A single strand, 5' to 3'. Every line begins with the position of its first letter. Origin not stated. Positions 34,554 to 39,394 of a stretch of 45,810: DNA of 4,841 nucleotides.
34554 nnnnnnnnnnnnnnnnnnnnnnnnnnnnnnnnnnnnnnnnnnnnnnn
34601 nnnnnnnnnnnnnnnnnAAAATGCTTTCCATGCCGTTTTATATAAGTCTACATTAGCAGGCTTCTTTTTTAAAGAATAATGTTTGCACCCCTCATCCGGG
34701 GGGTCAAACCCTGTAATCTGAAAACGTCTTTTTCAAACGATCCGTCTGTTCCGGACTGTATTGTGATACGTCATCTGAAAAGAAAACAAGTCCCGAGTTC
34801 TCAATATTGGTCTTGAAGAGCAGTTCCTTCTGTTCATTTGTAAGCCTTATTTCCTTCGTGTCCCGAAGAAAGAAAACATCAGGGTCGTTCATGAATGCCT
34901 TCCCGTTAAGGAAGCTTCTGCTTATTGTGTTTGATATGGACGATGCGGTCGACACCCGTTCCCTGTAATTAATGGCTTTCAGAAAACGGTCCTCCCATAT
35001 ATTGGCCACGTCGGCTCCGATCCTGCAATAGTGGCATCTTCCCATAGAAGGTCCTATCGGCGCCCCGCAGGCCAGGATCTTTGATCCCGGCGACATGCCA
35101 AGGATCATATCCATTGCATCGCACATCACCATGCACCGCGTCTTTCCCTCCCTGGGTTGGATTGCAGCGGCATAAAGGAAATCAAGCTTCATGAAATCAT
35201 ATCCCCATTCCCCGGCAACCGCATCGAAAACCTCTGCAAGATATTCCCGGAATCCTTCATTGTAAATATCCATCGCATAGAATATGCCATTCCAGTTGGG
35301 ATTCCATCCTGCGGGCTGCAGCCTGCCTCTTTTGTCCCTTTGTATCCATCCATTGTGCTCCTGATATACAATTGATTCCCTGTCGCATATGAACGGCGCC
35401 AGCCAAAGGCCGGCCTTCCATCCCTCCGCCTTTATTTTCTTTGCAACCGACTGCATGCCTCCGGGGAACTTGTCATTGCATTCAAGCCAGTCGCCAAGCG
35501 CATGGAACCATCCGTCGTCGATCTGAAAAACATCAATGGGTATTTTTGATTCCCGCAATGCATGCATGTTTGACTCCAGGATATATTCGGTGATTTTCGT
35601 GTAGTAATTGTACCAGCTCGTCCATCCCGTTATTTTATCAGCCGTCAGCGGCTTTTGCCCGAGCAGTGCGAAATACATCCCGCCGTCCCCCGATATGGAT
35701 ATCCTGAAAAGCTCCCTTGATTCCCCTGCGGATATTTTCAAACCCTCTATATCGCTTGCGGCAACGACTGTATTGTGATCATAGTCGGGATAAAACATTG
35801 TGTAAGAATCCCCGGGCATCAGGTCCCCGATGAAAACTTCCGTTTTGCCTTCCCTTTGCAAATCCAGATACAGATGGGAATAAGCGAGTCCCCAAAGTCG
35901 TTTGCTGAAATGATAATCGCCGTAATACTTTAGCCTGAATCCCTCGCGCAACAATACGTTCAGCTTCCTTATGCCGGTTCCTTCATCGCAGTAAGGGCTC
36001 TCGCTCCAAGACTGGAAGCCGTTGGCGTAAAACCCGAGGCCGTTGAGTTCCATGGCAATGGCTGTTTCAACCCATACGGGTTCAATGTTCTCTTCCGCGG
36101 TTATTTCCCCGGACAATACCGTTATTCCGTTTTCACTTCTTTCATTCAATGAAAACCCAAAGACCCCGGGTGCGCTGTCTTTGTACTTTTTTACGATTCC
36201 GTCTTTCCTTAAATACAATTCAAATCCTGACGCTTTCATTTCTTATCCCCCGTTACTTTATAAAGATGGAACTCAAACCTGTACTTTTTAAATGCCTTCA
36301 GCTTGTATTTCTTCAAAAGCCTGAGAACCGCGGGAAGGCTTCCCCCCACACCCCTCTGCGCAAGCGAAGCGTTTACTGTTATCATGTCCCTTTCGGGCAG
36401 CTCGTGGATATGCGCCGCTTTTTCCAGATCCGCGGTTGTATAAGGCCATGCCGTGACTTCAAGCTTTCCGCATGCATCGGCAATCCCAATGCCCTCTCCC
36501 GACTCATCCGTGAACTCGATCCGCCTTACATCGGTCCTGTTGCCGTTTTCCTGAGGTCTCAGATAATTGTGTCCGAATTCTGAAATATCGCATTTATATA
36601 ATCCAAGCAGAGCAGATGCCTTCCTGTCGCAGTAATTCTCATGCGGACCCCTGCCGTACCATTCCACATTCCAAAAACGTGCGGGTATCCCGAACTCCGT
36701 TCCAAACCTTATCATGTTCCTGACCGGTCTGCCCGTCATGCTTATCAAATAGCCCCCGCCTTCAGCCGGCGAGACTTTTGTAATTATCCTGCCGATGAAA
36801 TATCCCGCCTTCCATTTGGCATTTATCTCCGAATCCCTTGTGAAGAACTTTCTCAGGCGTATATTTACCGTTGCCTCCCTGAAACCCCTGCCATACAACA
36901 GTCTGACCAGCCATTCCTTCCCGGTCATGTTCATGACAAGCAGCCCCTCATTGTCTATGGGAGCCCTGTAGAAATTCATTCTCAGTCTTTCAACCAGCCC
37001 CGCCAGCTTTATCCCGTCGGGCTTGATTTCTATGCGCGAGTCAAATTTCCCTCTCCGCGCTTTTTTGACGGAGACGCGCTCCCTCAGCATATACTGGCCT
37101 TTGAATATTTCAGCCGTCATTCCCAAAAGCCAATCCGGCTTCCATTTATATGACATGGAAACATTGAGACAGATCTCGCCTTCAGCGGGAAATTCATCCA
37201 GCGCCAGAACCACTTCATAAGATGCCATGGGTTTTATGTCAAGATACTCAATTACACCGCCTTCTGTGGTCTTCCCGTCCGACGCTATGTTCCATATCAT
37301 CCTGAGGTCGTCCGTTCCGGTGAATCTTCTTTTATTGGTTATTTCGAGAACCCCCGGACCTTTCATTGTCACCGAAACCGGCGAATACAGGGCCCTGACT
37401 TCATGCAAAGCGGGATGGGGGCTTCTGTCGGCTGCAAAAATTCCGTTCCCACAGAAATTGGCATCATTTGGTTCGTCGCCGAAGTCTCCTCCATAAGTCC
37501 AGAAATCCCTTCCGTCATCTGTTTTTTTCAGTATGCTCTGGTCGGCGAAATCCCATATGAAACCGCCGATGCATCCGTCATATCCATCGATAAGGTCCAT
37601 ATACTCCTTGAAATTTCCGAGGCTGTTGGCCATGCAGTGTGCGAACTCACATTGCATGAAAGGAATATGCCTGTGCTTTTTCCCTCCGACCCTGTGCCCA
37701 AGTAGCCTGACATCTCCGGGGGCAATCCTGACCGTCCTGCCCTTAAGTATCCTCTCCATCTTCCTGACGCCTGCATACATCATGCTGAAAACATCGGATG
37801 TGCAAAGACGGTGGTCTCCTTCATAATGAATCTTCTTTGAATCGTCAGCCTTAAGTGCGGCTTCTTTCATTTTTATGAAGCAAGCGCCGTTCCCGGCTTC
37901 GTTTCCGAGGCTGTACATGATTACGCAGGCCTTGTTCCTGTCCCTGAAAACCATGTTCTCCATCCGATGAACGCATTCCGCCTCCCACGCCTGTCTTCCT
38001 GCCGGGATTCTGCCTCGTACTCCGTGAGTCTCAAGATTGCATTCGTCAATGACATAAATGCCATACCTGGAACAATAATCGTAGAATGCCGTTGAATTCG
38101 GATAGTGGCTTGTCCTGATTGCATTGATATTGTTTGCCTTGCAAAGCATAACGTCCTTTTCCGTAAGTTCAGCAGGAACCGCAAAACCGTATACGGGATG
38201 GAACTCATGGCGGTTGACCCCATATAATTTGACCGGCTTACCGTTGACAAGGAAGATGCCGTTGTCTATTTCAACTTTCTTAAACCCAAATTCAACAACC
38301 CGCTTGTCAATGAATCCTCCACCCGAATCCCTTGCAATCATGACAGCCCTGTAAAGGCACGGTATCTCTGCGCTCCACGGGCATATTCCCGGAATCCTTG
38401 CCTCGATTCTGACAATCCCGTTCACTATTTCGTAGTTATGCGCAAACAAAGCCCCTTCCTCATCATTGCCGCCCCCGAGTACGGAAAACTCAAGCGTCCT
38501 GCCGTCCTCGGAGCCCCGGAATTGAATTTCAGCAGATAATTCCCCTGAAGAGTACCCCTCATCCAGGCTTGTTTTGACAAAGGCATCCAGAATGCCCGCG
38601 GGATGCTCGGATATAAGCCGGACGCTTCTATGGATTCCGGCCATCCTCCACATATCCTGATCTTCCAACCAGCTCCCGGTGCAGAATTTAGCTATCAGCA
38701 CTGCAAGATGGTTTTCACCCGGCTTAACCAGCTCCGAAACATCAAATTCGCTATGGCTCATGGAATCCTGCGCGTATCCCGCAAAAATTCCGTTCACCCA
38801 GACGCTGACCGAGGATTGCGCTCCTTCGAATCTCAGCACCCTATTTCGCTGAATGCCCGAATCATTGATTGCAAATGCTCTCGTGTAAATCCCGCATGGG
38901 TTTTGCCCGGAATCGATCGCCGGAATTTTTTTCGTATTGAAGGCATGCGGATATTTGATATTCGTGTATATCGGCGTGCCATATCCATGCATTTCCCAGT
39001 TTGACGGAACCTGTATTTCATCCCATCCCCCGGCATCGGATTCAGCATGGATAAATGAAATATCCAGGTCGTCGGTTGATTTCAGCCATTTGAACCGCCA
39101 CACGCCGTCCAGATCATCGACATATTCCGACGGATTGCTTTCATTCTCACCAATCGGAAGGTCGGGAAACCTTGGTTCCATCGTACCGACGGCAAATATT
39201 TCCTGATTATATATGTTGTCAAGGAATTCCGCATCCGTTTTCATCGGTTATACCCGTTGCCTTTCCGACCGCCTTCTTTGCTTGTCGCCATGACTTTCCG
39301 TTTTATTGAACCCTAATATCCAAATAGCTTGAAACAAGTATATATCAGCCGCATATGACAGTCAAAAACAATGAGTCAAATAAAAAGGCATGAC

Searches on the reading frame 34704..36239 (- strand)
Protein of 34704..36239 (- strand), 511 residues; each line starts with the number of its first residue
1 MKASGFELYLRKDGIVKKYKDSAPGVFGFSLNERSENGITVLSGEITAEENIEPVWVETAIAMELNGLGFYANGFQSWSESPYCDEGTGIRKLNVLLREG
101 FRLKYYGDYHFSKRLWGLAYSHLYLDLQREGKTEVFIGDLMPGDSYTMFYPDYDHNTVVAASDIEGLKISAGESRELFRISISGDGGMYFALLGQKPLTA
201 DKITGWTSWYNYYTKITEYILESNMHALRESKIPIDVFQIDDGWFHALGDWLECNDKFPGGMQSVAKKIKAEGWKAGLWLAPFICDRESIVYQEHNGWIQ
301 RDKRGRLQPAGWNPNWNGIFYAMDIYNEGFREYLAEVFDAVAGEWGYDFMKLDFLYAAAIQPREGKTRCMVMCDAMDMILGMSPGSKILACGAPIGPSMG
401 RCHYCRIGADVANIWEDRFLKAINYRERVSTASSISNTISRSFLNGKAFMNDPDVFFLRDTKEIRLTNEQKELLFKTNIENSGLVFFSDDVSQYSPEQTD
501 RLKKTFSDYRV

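Call 47: search_protein_families(library=pfam, proteins=[window:34704-36239:-], max_evalue=0.00001)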
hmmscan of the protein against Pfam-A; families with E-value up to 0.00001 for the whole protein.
window:34704-36239:- (511 aa): 2 families
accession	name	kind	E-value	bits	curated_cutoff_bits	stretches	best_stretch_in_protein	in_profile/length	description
PF02065.24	Melibiase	-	4.6e-15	55.9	27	1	228-354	65-191/347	Melibiase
PF01055.32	Glyco_hydro_31_2nd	-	2.3e-10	40.7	23.5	1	208-361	14-163/328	Glycosyl hydrolases family 31 TIM-barrel domain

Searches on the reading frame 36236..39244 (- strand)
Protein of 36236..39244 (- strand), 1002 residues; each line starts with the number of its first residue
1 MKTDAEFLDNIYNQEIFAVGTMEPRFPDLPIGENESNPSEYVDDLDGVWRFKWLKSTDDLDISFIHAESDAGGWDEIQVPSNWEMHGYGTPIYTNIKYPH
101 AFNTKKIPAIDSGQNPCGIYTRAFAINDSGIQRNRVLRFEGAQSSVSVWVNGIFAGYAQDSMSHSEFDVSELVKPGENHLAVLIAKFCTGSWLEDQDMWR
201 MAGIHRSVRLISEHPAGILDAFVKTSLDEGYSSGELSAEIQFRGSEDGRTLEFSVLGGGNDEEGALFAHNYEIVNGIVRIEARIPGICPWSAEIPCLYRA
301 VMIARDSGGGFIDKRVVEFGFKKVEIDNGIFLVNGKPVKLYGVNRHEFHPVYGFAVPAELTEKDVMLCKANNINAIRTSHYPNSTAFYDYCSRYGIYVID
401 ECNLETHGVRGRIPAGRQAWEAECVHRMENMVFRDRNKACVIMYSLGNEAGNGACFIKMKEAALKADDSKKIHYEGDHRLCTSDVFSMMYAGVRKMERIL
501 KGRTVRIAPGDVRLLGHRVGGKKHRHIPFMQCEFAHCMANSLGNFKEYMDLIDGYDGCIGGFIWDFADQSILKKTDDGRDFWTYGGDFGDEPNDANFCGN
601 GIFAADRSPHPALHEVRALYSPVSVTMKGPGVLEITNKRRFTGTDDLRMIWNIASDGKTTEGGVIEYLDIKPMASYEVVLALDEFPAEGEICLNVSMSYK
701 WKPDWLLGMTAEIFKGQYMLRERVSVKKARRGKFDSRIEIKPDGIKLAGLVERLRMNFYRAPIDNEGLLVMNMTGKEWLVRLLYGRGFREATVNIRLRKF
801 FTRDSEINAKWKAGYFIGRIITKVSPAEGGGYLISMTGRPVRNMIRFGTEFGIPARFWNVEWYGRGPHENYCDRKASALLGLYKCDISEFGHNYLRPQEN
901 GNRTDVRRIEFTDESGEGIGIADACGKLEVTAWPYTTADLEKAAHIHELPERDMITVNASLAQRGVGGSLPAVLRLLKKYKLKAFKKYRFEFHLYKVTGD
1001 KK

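Call 47: search_protein_families(library=pfam, proteins=[window:36236-39244:-], max_evalue=0.00001)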
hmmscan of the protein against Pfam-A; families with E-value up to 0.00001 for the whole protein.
window:36236-39244:- (1002 aa): 4 families
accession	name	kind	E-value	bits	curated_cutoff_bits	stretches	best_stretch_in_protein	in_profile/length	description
PF02836.23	Glyco_hydro_2_C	-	2.1e-83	280.4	21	1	324-624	1-301/302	Glycosyl hydrolases family 2, TIM barrel domain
PF02929.23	Bgal_small_N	-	1.4e-50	172.8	25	1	753-994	28-248/248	Beta galactosidase small chain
PF02837.24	Glyco_hydro_2_N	-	1e-37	130.1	28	1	44-212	3-167/169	Glycosyl hydrolases family 2, sugar binding domain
PF16353.11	LacZ_4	-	1.7e-09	38.3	27.3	1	633-705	1-72/87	Beta-galactosidase, domain 4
